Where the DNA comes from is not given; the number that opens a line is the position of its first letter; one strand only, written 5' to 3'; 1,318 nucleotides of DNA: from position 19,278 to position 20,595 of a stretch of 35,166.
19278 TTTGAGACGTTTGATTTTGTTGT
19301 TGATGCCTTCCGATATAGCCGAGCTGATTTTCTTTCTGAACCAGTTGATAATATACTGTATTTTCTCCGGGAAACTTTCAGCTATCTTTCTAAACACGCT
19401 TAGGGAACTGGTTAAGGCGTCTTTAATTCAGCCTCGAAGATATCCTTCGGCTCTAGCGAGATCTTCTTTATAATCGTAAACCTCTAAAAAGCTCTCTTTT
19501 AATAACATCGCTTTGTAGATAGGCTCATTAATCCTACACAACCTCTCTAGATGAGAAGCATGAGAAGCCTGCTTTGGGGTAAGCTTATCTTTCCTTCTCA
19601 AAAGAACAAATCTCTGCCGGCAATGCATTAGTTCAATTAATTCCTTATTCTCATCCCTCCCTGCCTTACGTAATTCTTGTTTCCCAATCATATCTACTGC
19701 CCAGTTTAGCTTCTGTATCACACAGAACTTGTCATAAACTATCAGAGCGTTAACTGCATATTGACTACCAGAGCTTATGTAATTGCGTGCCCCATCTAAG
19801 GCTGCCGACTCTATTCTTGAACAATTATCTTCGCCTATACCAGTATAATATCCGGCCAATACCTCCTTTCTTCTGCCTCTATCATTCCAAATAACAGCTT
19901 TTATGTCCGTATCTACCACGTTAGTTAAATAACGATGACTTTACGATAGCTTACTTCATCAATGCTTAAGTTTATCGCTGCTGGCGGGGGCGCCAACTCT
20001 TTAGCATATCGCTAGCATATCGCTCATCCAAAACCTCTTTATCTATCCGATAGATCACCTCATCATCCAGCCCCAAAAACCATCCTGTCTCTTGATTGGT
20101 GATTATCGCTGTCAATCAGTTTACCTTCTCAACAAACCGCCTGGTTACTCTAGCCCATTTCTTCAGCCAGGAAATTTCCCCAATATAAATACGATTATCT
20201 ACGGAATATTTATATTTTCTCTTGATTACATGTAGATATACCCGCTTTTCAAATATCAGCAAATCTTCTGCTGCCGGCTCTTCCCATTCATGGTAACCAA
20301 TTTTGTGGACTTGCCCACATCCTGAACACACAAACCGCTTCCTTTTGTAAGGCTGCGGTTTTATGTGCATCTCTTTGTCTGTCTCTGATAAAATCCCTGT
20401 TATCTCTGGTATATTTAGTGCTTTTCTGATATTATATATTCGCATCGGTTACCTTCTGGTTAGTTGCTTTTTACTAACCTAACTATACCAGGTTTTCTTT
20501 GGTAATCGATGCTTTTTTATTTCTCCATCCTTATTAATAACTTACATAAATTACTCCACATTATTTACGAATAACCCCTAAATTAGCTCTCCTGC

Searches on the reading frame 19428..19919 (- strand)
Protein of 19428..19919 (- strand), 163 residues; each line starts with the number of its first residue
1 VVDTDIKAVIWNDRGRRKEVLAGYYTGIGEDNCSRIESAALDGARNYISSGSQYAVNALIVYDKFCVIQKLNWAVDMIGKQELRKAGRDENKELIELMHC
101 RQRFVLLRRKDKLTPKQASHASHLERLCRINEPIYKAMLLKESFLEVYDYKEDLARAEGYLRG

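Call 27: search_protein_families(library=pfam, proteins=[window:19428-19919:-], max_evalue=0.01)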
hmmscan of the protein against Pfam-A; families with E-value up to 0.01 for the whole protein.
window:19428-19919:- (163 aa): 1 family
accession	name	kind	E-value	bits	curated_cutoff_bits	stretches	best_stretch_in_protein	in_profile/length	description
PF01610.23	DDE_Tnp_ISL3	-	2.3e-23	83.7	23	1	5-157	24-167/240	Transposase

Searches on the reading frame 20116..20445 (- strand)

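Call 27: search_protein_families(library=pfam, proteins=[window:20116-20445:-], max_evalue=0.01)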
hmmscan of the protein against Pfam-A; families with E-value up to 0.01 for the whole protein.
window:20116-20445:- (109 aa): 3 families
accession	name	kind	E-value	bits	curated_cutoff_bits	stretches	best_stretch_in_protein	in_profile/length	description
PF14690.11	Zn_ribbon_ISL3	-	5.6e-06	27.1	25.5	1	37-79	2-43/47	zinc-finger of transposase IS204/IS1001/IS1096/IS1165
PF14803.11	Zn_ribbon_Nudix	-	0.0081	16.5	25.6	0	30-47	15-32/34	Nudix N-terminal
PF05634.16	APO_RNA-bind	-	0.0098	15.8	25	1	22-72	99-147/200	APO RNA-binding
